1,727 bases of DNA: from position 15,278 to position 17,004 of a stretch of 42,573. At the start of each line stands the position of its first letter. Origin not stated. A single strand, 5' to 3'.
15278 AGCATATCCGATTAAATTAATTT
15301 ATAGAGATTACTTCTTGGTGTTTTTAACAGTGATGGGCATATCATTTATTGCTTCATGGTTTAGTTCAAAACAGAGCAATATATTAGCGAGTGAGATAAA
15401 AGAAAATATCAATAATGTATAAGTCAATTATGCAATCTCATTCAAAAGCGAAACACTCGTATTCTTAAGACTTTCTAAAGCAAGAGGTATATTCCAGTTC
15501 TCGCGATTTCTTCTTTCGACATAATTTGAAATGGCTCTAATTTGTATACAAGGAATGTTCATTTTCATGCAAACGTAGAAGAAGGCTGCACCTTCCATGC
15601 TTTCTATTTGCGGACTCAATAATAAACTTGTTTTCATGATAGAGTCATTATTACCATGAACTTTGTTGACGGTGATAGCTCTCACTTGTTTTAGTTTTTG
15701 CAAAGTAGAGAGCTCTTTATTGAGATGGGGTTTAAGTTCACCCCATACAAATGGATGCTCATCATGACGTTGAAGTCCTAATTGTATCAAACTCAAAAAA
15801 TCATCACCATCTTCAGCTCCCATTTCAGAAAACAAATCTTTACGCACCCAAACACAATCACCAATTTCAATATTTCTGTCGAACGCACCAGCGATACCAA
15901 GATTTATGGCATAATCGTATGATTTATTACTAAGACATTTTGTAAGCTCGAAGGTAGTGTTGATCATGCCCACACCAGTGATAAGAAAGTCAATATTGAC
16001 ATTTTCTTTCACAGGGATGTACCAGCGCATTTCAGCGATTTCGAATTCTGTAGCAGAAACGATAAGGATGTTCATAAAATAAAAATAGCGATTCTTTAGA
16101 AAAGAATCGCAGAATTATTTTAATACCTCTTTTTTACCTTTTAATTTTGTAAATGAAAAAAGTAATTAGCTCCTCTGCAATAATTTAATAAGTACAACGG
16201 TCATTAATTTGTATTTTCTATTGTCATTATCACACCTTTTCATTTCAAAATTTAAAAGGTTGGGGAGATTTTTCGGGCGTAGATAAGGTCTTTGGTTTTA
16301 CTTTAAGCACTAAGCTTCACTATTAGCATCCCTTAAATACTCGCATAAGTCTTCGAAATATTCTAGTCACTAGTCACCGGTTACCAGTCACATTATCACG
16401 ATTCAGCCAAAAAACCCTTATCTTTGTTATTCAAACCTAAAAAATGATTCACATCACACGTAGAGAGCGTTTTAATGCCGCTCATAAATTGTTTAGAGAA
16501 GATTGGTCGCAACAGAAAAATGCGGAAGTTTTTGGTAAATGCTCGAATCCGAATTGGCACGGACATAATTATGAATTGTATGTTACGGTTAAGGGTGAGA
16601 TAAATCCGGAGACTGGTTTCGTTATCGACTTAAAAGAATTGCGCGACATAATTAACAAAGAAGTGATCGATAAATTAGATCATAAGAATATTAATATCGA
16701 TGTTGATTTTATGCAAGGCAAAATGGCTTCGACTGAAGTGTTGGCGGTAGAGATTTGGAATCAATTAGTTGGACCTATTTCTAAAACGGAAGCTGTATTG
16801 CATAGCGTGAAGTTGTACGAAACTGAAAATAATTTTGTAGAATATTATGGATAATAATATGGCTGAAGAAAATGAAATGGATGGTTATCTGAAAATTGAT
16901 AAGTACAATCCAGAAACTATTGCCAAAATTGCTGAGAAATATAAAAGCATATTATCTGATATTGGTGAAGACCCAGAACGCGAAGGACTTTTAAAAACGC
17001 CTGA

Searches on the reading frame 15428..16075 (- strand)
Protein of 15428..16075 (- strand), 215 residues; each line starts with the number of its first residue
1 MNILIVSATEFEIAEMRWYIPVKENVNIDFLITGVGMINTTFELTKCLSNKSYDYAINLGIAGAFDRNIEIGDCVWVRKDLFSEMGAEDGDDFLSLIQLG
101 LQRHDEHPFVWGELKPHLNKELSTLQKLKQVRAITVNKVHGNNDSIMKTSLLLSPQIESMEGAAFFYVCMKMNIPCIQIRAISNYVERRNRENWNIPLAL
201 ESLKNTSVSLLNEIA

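Call 15: search_protein_families(library=pfam, proteins=[window:15428-16075:-])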
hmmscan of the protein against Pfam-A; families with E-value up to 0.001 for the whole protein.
window:15428-16075:- (215 aa): 1 family
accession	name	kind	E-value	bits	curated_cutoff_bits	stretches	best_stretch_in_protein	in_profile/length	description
PF01048.26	PNP_UDP_1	-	3.8e-11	43.3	25.1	1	33-196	49-210/233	Phosphorylase superfamily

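Call 55: find_homologous_proteins(query=window:15428-16075:-, max_evalue=1e-40)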
Query window:15428-16075:- (215 aa): 3539 proteins with E <= 1e-40 among 7112 candidates; the best 120 are listed.
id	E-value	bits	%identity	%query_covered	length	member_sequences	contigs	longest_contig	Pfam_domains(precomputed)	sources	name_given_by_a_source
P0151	1.0e-136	471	98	100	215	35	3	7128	PF01048.27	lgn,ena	-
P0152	2.2e-100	352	73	100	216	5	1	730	PF01048.27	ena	-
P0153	4.5e-98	345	73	99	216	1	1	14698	PF01048.27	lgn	-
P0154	1.2e-90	321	69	100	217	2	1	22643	PF01048.27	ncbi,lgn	-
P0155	2.3e-89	316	67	100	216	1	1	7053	PF01048.27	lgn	-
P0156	7.9e-89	315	68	100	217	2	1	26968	PF01048.27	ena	-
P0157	9.7e-89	314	68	100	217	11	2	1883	PF01048.27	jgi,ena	jgi:futalosine hydrolase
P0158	3.6e-88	312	67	100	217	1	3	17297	PF01048.27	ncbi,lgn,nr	ncbi:MAG: futalosine hydrolase [Sphingobacteriales bacterium]|nr:futalosine hydrolase [Sphingobacter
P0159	3.6e-88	312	67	100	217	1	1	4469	PF01048.27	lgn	-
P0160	1.1e-87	311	65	100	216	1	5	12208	PF01048.27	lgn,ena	-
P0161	1.3e-87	311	67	100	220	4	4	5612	PF01048.27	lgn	-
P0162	1.5e-87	310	68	100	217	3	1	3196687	PF01048.27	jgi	jgi:futalosine hydrolase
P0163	2.3e-87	310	65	100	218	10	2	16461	PF01048.27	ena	-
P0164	3.0e-87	309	66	100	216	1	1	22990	PF01048.27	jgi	-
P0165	3.8e-87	309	65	100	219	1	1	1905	PF01048.27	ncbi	-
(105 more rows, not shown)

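Call 56: find_encoding_contigs(protein=P0153, flank=4000, max_places=4)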
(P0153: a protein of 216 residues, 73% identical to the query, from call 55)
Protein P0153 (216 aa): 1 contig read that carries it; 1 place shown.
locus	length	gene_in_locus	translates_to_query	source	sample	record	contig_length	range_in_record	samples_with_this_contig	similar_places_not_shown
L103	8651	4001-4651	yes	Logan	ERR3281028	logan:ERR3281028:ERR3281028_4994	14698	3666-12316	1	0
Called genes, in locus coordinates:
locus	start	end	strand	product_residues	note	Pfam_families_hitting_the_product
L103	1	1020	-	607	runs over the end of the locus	PF00664:ABC_membrane, PF00005:ABC_tran, PF06414:Zeta_toxin (faint), PF02463:SMC_N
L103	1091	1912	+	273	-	PF00535:Glycos_transf_2, PF10111:Glyco_tranf_2_2 (faint)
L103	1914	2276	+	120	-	PF25557:GAUT_1 (faint), PF02033:RBFA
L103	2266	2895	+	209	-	PF03006:HlyIII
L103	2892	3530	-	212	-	PF01227:GTP_cyclohydroI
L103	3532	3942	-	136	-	PF01242:PTPS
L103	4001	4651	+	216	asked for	PF01048:PNP_UDP_1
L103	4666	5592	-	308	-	-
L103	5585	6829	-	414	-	PF12704:MacB_PCD (faint), PF02687:FtsX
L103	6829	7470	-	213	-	PF00753:Lactamase_B, PF19583:ODP (weak)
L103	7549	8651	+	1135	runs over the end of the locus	PF26549:Tricorn_N (faint)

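Call 57: find_encoding_contigs(protein=P0154, flank=4000, max_places=4)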
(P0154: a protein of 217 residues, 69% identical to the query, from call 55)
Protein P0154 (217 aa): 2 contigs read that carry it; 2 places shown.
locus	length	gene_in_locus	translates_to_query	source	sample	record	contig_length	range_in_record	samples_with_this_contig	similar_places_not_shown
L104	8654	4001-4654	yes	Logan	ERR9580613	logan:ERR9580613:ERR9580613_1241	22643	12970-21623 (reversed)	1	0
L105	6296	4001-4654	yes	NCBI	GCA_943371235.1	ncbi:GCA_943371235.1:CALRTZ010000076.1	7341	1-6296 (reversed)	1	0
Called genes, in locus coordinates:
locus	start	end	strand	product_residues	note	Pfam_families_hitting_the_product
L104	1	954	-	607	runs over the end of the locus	PF00664:ABC_membrane, PF00005:ABC_tran, PF06414:Zeta_toxin (faint), PF02463:SMC_N (weak)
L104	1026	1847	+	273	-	PF00535:Glycos_transf_2, PF10111:Glyco_tranf_2_2 (weak)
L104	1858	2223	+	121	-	PF02033:RBFA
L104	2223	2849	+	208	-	PF03006:HlyIII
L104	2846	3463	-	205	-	PF01227:GTP_cyclohydroI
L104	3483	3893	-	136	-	PF01242:PTPS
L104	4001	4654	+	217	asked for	PF01048:PNP_UDP_1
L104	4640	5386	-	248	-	-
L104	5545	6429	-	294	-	PF13505:OMP_b-brl (weak)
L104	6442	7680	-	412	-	PF12704:MacB_PCD (weak), PF02687:FtsX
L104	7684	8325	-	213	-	PF00753:Lactamase_B, PF19583:ODP (weak)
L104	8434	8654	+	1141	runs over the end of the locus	PF26549:Tricorn_N (faint), PF26550:Tricorn_2nd (weak)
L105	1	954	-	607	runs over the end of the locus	PF00664:ABC_membrane, PF00005:ABC_tran, PF06414:Zeta_toxin (faint), PF02463:SMC_N (weak)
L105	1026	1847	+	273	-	PF00535:Glycos_transf_2, PF10111:Glyco_tranf_2_2 (weak)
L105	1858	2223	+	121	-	PF02033:RBFA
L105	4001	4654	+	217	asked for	PF01048:PNP_UDP_1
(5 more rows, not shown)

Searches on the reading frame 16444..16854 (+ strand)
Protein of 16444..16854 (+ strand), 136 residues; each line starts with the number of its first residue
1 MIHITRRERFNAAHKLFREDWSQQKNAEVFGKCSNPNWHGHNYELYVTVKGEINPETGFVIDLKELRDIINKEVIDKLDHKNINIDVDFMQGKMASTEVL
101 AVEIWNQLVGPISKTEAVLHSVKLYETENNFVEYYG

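Call 15: search_protein_families(library=pfam, proteins=[window:16444-16854:+])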
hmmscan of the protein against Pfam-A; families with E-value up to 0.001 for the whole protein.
window:16444-16854:+ (136 aa): 1 family
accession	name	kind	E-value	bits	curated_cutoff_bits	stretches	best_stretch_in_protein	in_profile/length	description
PF01242.24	PTPS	-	4.8e-34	117.4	22.4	1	4-135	2-119/121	6-pyruvoyl tetrahydropterin synthase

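Call 46: find_encoding_contigs(protein=window:16444-16854:+, flank=6000, max_places=10)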
Protein window:16444-16854:+ (136 aa): 23 contigs read that carry it; 10 places shown.
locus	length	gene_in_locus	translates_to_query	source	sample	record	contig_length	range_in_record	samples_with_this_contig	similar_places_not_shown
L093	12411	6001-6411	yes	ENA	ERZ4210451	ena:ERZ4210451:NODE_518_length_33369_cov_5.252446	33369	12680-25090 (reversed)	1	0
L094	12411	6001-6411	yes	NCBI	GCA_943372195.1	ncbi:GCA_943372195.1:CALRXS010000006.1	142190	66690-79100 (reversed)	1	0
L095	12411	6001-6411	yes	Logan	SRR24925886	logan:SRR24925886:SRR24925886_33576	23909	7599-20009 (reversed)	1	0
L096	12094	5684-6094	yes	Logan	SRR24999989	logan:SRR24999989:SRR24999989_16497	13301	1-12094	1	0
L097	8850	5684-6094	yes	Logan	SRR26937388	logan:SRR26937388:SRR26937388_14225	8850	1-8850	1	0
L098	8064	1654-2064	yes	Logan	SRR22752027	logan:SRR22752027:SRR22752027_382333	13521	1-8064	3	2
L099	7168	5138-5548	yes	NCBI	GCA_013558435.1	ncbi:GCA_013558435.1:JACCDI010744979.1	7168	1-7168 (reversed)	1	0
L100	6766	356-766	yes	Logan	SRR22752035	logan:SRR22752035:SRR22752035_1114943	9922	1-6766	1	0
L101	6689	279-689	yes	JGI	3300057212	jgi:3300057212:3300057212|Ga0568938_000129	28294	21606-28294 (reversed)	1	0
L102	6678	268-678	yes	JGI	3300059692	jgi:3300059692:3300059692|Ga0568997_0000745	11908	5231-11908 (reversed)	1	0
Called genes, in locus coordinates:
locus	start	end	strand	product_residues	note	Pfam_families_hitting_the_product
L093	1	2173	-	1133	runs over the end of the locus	PF26549:Tricorn_N (faint)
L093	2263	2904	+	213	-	PF00753:Lactamase_B, PF19583:ODP (weak)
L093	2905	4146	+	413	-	PF12704:MacB_PCD (weak), PF02687:FtsX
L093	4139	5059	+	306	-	-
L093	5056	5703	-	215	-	PF01048:PNP_UDP_1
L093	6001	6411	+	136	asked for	PF01242:PTPS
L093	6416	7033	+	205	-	PF01227:GTP_cyclohydroI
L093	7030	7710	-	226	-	PF03006:HlyIII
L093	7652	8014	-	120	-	PF02033:RBFA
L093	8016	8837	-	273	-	PF00535:Glycos_transf_2, PF10111:Glyco_tranf_2_2 (faint)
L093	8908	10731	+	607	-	PF00664:ABC_membrane, PF00005:ABC_tran, PF06414:Zeta_toxin (faint), PF02463:SMC_N (weak)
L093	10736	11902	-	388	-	PF13167:GTP-bdg_N, PF16360:GTP-bdg_M, PF03193:RsgA_GTPase (faint), PF00025:Arf (weak), PF00009:GTP_EFTU (faint), PF01926:MMR_HSR1, PF02421:FeoB_N, PF04670:Gtr1_RagA (weak)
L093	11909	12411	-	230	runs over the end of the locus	PF04247:SirB, PF00034:Cytochrom_C (weak), PF13442:Cytochrome_CBB3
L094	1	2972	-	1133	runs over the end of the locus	PF26549:Tricorn_N (faint)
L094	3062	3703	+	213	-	PF00753:Lactamase_B, PF19583:ODP (weak)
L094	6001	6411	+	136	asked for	PF01242:PTPS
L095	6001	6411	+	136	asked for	PF01242:PTPS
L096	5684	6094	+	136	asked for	PF01242:PTPS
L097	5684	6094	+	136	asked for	PF01242:PTPS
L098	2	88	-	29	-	?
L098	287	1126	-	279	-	PF13276:HTH_21 (weak), PF24764:rva_4 (weak), PF00665:rve, PF13683:rve_3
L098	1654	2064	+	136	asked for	PF01242:PTPS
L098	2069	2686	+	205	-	PF01227:GTP_cyclohydroI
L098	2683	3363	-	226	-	PF03006:HlyIII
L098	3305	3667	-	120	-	PF02033:RBFA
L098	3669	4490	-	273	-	PF00535:Glycos_transf_2, PF10111:Glyco_tranf_2_2 (faint)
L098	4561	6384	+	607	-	PF00664:ABC_membrane, PF02463:SMC_N (weak), PF00005:ABC_tran, PF06414:Zeta_toxin (faint)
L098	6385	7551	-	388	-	PF13167:GTP-bdg_N, PF16360:GTP-bdg_M, PF03193:RsgA_GTPase (faint), PF00025:Arf (weak), PF00009:GTP_EFTU (faint), PF01926:MMR_HSR1, PF02421:FeoB_N, PF04670:Gtr1_RagA (weak)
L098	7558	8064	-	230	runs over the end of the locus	PF04247:SirB, PF00034:Cytochrom_C (weak), PF13442:Cytochrome_CBB3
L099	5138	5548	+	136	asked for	PF01242:PTPS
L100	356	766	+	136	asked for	PF01242:PTPS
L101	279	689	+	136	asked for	PF01242:PTPS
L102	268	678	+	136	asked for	PF01242:PTPS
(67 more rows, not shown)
